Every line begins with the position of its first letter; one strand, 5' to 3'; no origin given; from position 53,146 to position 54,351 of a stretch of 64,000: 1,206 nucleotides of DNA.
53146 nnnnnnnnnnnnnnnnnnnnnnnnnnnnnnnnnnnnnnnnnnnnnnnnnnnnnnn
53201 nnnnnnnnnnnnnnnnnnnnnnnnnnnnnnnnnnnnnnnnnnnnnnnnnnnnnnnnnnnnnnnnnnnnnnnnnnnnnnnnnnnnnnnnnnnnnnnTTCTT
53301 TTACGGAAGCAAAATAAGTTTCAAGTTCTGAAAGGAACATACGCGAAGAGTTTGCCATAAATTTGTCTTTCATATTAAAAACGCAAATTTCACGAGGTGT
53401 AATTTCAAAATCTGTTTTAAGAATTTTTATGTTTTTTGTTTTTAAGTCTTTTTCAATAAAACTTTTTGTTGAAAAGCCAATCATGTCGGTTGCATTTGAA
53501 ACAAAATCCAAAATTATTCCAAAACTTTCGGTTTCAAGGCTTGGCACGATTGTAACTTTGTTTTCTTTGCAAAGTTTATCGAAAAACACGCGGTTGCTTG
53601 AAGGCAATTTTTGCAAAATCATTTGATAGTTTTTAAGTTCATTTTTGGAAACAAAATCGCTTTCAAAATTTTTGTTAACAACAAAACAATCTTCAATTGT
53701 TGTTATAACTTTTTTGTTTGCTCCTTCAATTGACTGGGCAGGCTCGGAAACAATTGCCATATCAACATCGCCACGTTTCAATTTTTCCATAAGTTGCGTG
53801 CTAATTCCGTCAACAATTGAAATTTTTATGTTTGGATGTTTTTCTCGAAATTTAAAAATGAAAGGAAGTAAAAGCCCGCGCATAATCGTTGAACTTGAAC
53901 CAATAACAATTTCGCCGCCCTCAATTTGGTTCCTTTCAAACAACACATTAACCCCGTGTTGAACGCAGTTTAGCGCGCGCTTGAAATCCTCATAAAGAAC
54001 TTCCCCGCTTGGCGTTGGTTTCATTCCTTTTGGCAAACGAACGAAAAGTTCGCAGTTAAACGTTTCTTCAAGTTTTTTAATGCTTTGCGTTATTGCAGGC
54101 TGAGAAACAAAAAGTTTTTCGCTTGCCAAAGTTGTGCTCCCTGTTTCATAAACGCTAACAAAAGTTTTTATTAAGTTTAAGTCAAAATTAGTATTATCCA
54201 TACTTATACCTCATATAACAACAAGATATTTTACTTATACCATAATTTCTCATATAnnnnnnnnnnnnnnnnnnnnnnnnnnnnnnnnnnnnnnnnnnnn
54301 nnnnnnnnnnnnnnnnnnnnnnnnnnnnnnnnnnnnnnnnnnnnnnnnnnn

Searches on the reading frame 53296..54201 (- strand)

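Call 73: search_protein_families(library=pfam, proteins=[window:53296-54201:-], max_evalue=0.001)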
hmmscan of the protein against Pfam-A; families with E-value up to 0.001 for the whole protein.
window:53296-54201:- (302 aa): 3 families
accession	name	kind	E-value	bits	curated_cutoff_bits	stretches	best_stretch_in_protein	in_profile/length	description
PF03466.25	LysR_substrate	-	2.4e-24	86.3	28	1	94-295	4-206/209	LysR substrate binding domain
PF00126.33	HTH_1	-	2.5e-19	69.4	26.6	1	8-67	1-60/60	Bacterial regulatory helix-turn-helix protein, lysR family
PF12849.12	PBP_like_2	-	1.2e-06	28.9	27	1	96-190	10-113/267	PBP superfamily domain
